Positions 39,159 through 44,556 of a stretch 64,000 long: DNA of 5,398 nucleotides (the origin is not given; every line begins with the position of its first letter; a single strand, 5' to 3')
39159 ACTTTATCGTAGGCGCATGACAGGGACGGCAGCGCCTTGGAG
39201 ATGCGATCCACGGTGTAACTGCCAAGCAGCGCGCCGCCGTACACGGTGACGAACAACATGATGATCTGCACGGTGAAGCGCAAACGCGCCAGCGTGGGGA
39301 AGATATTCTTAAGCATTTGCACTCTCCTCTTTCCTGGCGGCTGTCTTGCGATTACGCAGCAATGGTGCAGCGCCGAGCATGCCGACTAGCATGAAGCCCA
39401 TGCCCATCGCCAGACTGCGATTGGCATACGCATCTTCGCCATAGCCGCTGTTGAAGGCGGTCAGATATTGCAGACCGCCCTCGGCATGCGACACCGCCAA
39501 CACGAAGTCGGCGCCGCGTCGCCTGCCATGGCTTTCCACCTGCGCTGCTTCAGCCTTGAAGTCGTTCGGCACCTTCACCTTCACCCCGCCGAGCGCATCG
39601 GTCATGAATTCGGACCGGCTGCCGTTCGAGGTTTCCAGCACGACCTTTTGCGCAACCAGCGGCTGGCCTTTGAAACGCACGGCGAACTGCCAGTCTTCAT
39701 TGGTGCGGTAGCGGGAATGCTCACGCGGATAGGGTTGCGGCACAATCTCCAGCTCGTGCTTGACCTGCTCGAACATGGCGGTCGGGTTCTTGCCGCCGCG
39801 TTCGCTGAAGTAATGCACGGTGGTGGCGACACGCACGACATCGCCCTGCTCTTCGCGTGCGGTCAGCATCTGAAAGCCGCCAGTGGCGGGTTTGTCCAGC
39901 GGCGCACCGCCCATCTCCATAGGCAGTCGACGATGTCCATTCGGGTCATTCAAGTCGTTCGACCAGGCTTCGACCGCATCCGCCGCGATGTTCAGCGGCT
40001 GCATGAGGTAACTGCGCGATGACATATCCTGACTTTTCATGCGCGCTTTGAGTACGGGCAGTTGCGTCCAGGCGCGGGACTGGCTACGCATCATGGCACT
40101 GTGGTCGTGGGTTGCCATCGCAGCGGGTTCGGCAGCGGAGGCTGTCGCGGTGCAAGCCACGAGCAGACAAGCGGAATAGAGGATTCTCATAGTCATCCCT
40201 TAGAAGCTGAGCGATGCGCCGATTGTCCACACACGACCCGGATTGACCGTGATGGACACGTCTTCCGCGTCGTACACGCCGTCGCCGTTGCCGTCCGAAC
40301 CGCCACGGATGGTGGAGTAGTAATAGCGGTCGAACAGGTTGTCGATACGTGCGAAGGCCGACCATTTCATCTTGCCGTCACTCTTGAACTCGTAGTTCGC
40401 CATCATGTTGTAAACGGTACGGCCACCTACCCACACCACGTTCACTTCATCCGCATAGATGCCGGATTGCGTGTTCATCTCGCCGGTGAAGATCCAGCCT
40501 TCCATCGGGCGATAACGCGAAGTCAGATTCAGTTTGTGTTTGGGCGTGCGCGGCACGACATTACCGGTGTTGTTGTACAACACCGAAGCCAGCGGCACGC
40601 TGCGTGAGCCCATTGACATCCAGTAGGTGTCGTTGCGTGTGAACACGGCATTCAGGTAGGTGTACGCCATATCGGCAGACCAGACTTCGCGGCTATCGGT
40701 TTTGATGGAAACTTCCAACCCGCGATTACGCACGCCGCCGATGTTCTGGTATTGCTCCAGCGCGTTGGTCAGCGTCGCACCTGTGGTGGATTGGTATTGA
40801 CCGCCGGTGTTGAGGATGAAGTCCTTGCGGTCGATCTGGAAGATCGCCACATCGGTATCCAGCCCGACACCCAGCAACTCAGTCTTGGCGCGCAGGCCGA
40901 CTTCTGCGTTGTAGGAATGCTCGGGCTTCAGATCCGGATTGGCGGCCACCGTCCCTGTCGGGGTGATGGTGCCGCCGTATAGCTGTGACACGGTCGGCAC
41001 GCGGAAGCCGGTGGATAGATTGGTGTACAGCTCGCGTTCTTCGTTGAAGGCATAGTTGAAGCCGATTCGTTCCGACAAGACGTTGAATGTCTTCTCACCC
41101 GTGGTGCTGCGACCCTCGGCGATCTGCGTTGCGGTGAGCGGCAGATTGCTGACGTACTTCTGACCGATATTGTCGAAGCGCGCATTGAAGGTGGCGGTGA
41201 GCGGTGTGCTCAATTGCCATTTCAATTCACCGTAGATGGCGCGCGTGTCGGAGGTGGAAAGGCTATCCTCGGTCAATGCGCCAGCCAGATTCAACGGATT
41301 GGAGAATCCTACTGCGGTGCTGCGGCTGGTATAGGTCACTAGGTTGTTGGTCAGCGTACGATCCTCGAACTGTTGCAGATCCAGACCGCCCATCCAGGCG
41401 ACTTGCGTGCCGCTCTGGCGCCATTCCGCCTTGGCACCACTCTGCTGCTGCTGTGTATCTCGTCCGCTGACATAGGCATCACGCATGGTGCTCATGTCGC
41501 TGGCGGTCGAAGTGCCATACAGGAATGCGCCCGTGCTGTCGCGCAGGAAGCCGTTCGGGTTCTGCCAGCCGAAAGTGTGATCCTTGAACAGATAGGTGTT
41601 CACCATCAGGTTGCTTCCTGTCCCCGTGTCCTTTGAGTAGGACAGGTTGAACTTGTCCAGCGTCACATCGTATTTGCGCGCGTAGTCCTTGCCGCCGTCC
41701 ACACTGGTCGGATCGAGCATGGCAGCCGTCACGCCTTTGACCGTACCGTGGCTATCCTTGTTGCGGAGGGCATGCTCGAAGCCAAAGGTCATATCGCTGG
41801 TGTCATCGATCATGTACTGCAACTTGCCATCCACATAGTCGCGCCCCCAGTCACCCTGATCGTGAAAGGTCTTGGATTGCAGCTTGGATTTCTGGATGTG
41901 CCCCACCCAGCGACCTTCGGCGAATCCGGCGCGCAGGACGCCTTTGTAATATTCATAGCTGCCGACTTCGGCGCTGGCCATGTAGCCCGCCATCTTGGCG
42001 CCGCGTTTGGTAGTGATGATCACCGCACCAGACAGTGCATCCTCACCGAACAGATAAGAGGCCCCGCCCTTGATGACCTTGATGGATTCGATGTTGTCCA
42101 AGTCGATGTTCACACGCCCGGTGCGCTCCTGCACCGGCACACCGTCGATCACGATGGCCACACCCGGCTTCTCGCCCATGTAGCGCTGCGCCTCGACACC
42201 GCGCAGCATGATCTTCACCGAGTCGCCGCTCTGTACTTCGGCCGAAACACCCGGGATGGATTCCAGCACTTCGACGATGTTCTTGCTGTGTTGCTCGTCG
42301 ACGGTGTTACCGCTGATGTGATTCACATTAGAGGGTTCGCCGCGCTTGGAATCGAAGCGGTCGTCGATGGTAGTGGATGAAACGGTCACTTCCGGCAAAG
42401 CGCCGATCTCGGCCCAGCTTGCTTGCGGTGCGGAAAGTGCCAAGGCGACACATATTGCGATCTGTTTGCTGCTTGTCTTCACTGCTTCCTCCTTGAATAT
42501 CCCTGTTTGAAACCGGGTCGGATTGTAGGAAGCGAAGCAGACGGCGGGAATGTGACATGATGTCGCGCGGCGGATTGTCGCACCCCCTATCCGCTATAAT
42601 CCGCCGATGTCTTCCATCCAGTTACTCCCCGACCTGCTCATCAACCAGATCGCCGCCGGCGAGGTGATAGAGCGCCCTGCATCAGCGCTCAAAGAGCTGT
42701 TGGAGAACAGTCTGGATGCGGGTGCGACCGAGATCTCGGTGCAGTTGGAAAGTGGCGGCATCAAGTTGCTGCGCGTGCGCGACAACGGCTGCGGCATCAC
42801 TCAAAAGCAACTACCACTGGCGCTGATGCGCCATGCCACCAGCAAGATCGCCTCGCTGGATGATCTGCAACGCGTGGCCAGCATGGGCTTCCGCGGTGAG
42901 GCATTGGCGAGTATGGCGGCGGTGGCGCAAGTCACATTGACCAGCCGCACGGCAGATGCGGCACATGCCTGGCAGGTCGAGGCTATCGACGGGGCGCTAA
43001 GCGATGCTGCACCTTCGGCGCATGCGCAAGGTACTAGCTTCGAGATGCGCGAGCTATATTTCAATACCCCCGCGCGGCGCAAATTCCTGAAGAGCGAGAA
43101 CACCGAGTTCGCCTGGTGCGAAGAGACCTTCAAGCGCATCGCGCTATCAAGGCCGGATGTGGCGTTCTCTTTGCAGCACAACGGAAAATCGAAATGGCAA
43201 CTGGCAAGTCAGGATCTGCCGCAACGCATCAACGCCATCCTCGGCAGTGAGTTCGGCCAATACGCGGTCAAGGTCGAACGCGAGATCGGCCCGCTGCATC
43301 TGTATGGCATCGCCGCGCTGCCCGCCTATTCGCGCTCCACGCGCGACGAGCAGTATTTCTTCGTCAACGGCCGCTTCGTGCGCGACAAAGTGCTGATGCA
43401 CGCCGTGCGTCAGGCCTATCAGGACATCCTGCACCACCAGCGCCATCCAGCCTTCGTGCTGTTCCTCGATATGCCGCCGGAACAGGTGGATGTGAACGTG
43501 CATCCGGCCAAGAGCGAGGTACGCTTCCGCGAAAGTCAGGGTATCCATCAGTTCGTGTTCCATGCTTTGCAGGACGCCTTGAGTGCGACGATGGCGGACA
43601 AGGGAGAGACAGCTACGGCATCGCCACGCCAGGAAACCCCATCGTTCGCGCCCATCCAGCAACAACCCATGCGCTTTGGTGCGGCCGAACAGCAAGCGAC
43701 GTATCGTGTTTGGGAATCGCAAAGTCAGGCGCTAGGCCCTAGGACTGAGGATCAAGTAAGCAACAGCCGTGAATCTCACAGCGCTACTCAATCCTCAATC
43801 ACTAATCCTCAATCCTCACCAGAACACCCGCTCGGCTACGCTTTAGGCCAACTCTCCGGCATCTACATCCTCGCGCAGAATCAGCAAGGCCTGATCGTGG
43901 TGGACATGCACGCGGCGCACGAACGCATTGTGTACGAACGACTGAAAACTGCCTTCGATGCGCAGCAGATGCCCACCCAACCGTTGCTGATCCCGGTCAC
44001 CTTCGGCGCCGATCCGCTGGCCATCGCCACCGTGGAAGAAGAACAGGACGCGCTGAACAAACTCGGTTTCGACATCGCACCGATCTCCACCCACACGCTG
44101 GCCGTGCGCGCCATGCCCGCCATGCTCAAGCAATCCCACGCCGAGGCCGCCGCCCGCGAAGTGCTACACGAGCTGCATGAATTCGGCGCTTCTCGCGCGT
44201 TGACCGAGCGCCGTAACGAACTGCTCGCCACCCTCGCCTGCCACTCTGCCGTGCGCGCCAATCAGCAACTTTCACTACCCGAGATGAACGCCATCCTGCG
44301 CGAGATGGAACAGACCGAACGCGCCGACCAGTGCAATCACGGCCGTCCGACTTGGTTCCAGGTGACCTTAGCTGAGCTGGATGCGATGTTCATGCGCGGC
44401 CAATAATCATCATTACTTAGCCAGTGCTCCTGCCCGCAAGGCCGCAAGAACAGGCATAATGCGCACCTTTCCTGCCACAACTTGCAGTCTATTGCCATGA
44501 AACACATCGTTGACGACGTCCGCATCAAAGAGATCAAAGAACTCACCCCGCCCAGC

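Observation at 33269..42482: Candidate undescribed metal (probably copper) capture, reduction and storage system: two TonB-dependent receptors, redox membrane pair, dedicated TonB-ExbBD and a Csp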

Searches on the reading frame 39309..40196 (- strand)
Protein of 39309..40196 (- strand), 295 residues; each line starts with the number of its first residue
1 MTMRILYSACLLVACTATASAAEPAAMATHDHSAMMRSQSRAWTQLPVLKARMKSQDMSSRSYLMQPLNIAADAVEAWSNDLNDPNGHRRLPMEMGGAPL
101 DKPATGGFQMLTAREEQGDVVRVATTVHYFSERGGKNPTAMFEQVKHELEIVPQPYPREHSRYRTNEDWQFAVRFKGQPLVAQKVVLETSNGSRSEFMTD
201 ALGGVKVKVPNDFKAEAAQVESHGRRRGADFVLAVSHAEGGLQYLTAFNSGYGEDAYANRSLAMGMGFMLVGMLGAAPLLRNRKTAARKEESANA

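Call 3: search_protein_families(library=pfam, proteins=[window:39309-40196:-], max_evalue=0.01)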
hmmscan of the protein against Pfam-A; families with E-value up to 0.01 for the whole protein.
window:39309-40196:- (295 aa): 1 family
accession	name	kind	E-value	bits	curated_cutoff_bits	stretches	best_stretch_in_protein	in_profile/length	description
PF10670.15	DUF4198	-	2.8e-05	24.8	34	1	128-211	112-197/209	Domain of unknown function (DUF4198)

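Call 4: search_protein_families(library=ncbifam, proteins=[window:39309-40196:-], max_evalue=0.01)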
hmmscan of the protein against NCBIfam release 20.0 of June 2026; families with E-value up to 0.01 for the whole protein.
window:39309-40196:- (295 aa): 0 families

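Call 10: find_homologous_proteins(query=window:39309-40196:-)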
Query window:39309-40196:- (295 aa): 354 proteins with E <= 0.001 among 3992 candidates; the best 120 are listed.
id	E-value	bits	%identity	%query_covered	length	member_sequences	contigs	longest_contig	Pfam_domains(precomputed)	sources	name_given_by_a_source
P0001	5.5e-192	654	100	99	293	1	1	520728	-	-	-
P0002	2.1e-164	564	88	91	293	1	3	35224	PF10670.16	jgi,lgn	-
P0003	2.9e-157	540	83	99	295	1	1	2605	PF10670.16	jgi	jgi:hypothetical protein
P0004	2.8e-156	537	83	99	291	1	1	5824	PF10670.16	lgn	-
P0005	1.9e-154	531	81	99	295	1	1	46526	PF10670.16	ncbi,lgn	-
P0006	8.8e-153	525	80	99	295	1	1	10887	PF10670.16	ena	-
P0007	1.2e-152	525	81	90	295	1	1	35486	PF10670.16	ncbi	ncbi:MAG: DUF4198 domain-containing protein [Pseudomonadota bacterium]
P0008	9.0e-152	522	80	99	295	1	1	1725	PF10670.16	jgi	-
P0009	2.7e-150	517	79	99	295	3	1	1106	PF10670.16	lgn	-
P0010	3.7e-150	517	79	100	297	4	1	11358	PF10670.16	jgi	jgi:hypothetical protein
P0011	4.6e-150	517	78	99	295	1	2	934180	PF10670.16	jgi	-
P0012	7.1e-150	516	78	99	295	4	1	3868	PF10670.16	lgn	-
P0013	9.2e-147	506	79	99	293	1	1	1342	PF10670.16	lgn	-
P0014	1.4e-146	505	78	99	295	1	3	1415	PF10670.16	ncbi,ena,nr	ncbi:MAG: hypothetical protein A3J87_03015 [Sideroxydans sp. RIFOXYB12_FULL_59_6]|nr:MAG: hypothetic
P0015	1.4e-146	505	77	99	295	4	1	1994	PF10670.16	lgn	-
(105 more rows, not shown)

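Call 12: find_related_loci(query=A1, collection=genome_contigs, flank=10000)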
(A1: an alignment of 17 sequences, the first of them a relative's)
Query A1 (293 aa) in genome_contigs; peptide patterns used: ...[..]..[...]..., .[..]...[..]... (x = any residue, [..] = any of these).
132 stretches matched a pattern; 59 encode a relative of the query (tblastn E <= 1e-3); 59 distinct loci.
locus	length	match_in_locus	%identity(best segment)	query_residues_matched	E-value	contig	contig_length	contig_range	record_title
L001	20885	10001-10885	78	1-293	2e-159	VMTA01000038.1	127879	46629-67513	MAG: Sideroxydans sp. isolate S2_22 k141_450598, whole genome shotgun sequence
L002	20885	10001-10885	81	1-293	4e-158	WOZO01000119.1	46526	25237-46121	MAG: Sideroxydans sp. isolate WOFB26 NODE_280_length_46526_cov_8.149534, whole genome shotgun sequence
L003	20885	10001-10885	80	1-293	8e-155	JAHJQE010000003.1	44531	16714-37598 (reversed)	MAG: Gammaproteobacteria bacterium isolate Old_saline_rock_biofilm.mb.6 Old_saline_rock_bio.mb.6_k141_7620, whole genome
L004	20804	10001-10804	81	28-293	2e-150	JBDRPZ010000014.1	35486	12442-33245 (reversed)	MAG: Pseudomonadota bacterium isolate MEGAHIT-group-2.141 k141_911892, whole genome shotgun sequence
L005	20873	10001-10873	76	1-293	2e-147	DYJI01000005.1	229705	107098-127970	MAG TPA_asm: Sideroxydans lithotrophicus isolate FI88_60_347 Afr_mines_FI88_40_length_229705_cov_135_926567, whole genom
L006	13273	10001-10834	77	18-293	5e-146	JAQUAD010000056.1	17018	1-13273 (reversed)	MAG: Sideroxydans sp. isolate STC_76 NODE_7212_length_17018_cov_3.615120_Sandtown_C, whole genome shotgun sequence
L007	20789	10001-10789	67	20-282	2e-112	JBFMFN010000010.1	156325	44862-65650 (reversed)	MAG: Pseudomonadota bacterium isolate MAG272 MAG272_10, whole genome shotgun sequence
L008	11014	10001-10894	59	3-293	3e-109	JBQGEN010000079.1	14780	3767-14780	MAG: Sideroxyarcus sp. isolate ContSoil0_14 ContSoil0_contig79, whole genome shotgun sequence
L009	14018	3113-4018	56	3-293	2e-109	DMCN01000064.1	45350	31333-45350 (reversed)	MAG TPA_asm: Gallionellaceae bacterium isolate UBA12482 contig_18805, whole genome shotgun sequence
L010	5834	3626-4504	58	4-292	5e-109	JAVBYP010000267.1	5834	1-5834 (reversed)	MAG: Sideroxydans sp. isolate GS37 5864, whole genome shotgun sequence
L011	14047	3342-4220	58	4-292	8e-109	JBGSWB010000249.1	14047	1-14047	MAG: Sideroxydans sp. isolate JTS-AC470 k141_3081701, whole genome shotgun sequence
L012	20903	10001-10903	57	9-292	8e-108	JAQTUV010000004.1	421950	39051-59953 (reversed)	MAG: Sideroxydans sp. isolate STB_72 NODE_42_length_421950_cov_19.064283_Sandtown_B, whole genome shotgun sequence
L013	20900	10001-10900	58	3-293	1e-107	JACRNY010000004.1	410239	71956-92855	MAG: Nitrosomonadales bacterium isolate NC_groundwater_1947_Pr3_S-0.2um_60_59 scaffold_171872, whole genome shotgun sequ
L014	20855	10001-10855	57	4-282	3e-105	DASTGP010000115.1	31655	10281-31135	MAG TPA_asm: Gallionella sp. isolate SMAG_U33 k141_1271546, whole genome shotgun sequence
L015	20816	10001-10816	60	28-293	1e-104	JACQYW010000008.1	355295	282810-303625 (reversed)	MAG: Nitrosomonadales bacterium isolate NC_groundwater_1551_Pr4_S-0.65um_59_25 SR1-18-Sp65_coassembly_scaffold_21603, wh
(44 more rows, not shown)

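Call 19: search_solved_structures(query=window:39309-40196:-, max_evalue=1)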
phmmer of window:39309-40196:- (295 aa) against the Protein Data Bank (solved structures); distinct sequences matched with E-value up to 1: 2.
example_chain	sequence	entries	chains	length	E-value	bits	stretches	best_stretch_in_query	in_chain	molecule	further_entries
7k3u_A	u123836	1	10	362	0.38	13.4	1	196-268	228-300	Aminopeptidase P family protein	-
1cwv_A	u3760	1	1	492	0.6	12.7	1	173-230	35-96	INVASIN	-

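Call 44: search_solved_structures(query=A1, max_evalue=1, show_alignments=2)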
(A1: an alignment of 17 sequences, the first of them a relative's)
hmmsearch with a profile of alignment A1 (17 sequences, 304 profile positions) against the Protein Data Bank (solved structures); distinct sequences matched with E-value up to 1: 1.
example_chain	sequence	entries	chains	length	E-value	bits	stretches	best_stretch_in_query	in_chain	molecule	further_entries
1cwv_A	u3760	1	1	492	0.023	17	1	179-260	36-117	INVASIN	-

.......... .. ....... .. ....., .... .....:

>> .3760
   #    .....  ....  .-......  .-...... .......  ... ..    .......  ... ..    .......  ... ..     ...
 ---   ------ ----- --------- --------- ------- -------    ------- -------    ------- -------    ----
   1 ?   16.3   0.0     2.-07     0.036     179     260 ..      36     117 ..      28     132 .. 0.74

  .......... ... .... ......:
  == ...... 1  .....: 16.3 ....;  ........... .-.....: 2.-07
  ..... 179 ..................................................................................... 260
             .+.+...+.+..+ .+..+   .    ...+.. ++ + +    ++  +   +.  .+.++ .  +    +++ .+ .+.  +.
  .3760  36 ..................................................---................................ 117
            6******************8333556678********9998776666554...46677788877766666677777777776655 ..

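Call 49: predict_structure(alignment_id=A1)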
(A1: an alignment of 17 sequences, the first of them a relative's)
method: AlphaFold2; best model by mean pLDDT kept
length: 293 residues; sequences in the alignment: 17
mean_pLDDT: 73.9   pTM: 0.70
mean pLDDT of the five models: 73.9, 72.7, 72.6, 72.0, 49.5
residues with pLDDT >= 90: 122; 70-90: 68; 50-70: 20; < 50: 83
segments of 3 or more residues with pLDDT < 50: 1-39, 216-222, 256-268, 270-293
pLDDT, mean of each block of 10 residues (from residue 1): 37 33 28 38 93 74 93 89 84 87 83 97 87 71 93 80 91 97 95 97 93 57 76 98 96 57 46 47 40 33
secondary structure, 60 per line:
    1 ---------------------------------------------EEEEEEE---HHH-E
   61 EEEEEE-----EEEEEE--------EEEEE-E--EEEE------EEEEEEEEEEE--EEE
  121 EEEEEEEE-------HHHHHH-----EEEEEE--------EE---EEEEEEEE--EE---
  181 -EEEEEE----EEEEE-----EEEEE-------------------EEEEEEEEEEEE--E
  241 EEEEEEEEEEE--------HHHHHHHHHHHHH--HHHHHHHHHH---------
elements in order: E46-52 E60-66 E72-77 E86-90 E95-98 E105-115 E118-128 H136-141 E147-152 E166-173 E182-187 E192-196 E202-206 E226-237 E240-251 H260-272 H275-284

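Call 53: fold_search(model_id=the predicted structure, library=pdb)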
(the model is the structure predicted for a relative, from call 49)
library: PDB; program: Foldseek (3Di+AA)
matches with E <= 10: 1537; with E <= 0.001: 14
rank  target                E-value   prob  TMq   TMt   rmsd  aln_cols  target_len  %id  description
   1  9mhl_B                6.1e-09  1.00  0.48  0.60   4.9       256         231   12  The structure of Zcp with zinc bound (released 2025-12-17)
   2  9mhn_A                8.5e-09  1.00  0.45  0.55   5.5       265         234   12  The structure of Zcp with cobalt bound (released 2025-12-17)
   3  9mhm_B                1.8e-08  1.00  0.46  0.57   5.2       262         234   11  The structure of Zcp with copper bound (released 2025-12-17)
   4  9mhl_A                2.3e-08  1.00  0.47  0.58   5.4       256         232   12  The structure of Zcp with zinc bound (released 2025-12-17)
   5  9mhi_A                2.8e-08  1.00  0.47  0.55   6.3       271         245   11  The structure of SeMet substituted Zcp (released 2025-12-17)
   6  9mhj_B                3.5e-08  1.00  0.46  0.54   6.6       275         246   11  The structure of native Zcp (released 2025-12-17)
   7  9mhk_A                1.9e-07  1.00  0.47  0.54   6.4       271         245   12  The structure of Zcp triple mutant H29A, H31A, H142A (released 2025-12-17)
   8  7dm0_A                2.6e-05  1.00  0.21  0.34  17.1       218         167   10  Biofilm associated protein - C region (released 2021-12-15)
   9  6fg9_B                5.4e-05  1.00  0.21  0.08  17.2       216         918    7  Mouse SORCS2 ectodomain (sortilin related VPS10 domain containing receptor 2) (released 2018-08-01)
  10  6fg9_A                1.0e-04  1.00  0.21  0.08  17.8       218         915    9  Mouse SORCS2 ectodomain (sortilin related VPS10 domain containing receptor 2) (released 2018-08-01)
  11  6ffy_A                2.4e-04  0.99  0.21  0.08  17.9       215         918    8  Structure of the mouse SorCS2-NGF complex (released 2018-08-01)
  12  1tdq_A                4.8e-04  0.99  0.21  0.22  17.1       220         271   10  Structural basis for the interactions between tenascins and the C-type lectin domains from lecticans: evidence for a c (released 2004-08-31)
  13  2yn3_C                4.8e-04  0.98  0.23  0.24  18.2       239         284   12  Structural insight into the giant calcium-binding adhesin SiiE: implications for the adhesion of Salmonella enterica t (released 2013-04-03)
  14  2yn3_A                9.3e-04  0.97  0.22  0.23  19.3       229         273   10  Structural insight into the giant calcium-binding adhesin SiiE: implications for the adhesion of Salmonella enterica t (released 2013-04-03)
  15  2yn5_A                1.2e-03  0.97  0.23  0.24  19.2       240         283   10  Structural insight into the giant calcium-binding adhesin SiiE: implications for the adhesion of Salmonella enterica t (released 2013-04-03)
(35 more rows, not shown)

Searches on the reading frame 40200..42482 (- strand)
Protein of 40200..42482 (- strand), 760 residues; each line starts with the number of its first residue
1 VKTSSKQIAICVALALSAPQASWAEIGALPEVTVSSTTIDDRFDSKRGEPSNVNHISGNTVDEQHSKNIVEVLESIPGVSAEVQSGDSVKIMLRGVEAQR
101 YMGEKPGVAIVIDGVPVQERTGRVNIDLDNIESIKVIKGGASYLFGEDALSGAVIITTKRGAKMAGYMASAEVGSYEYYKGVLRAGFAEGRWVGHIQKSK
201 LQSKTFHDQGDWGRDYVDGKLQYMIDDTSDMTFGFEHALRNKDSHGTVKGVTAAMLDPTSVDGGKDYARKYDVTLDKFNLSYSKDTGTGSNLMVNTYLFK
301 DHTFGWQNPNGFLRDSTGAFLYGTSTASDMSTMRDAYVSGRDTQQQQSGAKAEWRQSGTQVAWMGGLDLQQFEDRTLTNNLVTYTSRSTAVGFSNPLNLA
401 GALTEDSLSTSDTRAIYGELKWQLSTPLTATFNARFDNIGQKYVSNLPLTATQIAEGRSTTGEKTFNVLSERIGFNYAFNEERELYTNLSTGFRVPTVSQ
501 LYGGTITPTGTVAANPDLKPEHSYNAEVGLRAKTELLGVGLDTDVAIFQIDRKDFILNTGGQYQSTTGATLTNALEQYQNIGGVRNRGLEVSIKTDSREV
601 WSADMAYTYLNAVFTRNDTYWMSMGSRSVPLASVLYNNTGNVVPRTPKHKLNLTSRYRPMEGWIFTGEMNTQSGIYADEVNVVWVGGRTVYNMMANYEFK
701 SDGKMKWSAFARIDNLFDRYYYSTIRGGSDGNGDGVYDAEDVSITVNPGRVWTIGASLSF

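Call 3: search_protein_families(library=pfam, proteins=[window:40200-42482:-], max_evalue=0.01)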
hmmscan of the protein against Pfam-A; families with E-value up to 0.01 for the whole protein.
window:40200-42482:- (760 aa): 2 families
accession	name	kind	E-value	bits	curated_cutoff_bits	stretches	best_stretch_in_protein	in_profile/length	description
PF00593.30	TonB_dep_Rec_b-barrel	-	5.1e-48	165.4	27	1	252-716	38-436/436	TonB dependent receptor-like, beta-barrel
PF07715.20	Plug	-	1.6e-18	67.6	23.9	1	46-153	2-107/107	TonB-dependent Receptor Plug Domain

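Call 4: search_protein_families(library=ncbifam, proteins=[window:40200-42482:-], max_evalue=0.01)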
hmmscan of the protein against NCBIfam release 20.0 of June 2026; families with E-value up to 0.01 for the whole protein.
window:40200-42482:- (760 aa): 19 families
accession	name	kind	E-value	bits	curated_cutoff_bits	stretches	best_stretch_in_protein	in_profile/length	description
TIGR01785.1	TonB-hemin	subfamily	2.2e-44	152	316.85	2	305-760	263-677/677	TonB-dependent heme/hemoglobin receptor family protein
TIGR01786.1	TonB-hemlactrns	subfamily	6.1e-43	147.2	323.75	2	295-760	326-719/719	TonB-dependent hemoglobin/transferrin/lactoferrin family receptor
NF041535.1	TonB_rec_PqqU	equivalog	1.8e-41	142.2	1200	1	45-760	12-673/676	TonB-dependent receptor PqqU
TIGR01783.1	TonB-siderophor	subfamily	1.1e-39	136.6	223.5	1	50-760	3-649/649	TonB-dependent siderophore receptor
TIGR01779.1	TonB-B12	equivalog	1.8e-20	73.1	599.7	2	7-186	7-181/614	TonB-dependent vitamin B12 receptor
TIGR01776.1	TonB-tbp-lbp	subfamily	9.3e-18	63.5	468.8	2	456-602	629-780/946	lactoferrin/transferrin family TonB-dependent receptor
NF010010.0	PRK13483.1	equivalog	2.5e-17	62.1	927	2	467-611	402-547/660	ligand-gated channel protein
NF007926.1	PRK10641.1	equivalog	2.5e-15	56.1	836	2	56-191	51-186/617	TonB-dependent vitamin B12 receptor BtuB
NF050067.1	TonBEntbctnRecCfrA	equivalog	1.2e-14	53.6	1200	2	466-618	421-578/698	TonB-dependent ferric enterobactin receptor CfrA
NF007349.0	PRK09840.1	equivalog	3.9e-13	48.3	686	2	53-182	75-198/760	catecholate siderophore receptor Fiu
NF007478.2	PRK10064.1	equivalog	6.4e-13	47.8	745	2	44-169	42-169/663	catecholate siderophore receptor CirA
NF010038.0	PRK13513.1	equivalog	1.2e-12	47.2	942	2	472-611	399-547/659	ligand-gated channel protein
NF049944.1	TonB_dep_PUIUD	equivalog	3.1e-12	45.6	850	1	67-700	76-652/686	TonB-dependent receptor, PUIUD motif-type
NF038079.1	TonB_sider_MxcH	equivalog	8.1e-11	40.7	925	2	108-187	185-267/792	TonB-dependent siderophore myxochelin receptor MxcH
NF010011.0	PRK13484.1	equivalog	5.4e-10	38.2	1197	1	477-620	425-566/682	IreA family TonB-dependent siderophore receptor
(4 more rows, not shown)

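Call 68: search_solved_structures(query=window:40200-42482:-, max_evalue=1e-10)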
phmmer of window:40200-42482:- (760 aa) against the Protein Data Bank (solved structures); distinct sequences matched with E-value up to 1e-10: 3.
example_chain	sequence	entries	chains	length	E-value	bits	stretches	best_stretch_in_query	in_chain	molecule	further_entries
8the_A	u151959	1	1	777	7.1e-15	57.7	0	461-570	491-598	Heme/hemoglobin uptake outer membrane receptor PhuR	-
9nn6_A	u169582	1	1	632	1.4e-12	50.1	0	47-168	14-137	Colicin I receptor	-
2hdf_A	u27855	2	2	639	1.7e-12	49.9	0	46-168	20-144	Colicin I receptor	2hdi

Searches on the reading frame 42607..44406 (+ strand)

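Call 7: search_protein_families(library=pfam, proteins=[window:42607-44406:+], max_evalue=0.001)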
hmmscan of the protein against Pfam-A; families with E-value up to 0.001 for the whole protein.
window:42607-44406:+ (599 aa): 4 families
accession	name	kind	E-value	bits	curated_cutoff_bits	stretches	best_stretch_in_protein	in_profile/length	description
PF08676.16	MutL_C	-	1.3e-47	161.5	25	1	413-555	1-142/142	MutL C terminal dimerisation domain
PF01119.25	DNA_mis_repair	-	1.6e-40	137.9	26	1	208-325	1-118/119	DNA mismatch repair protein, C-terminal domain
PF13589.12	HATPase_c_3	-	4.8e-12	46.5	25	1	25-123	4-102/137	Histidine kinase-, DNA gyrase B-, and HSP90-like ATPase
PF02518.31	HATPase_c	-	1.5e-07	32.3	26.4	1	23-86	5-64/111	Histidine kinase-, DNA gyrase B-, and HSP90-like ATPase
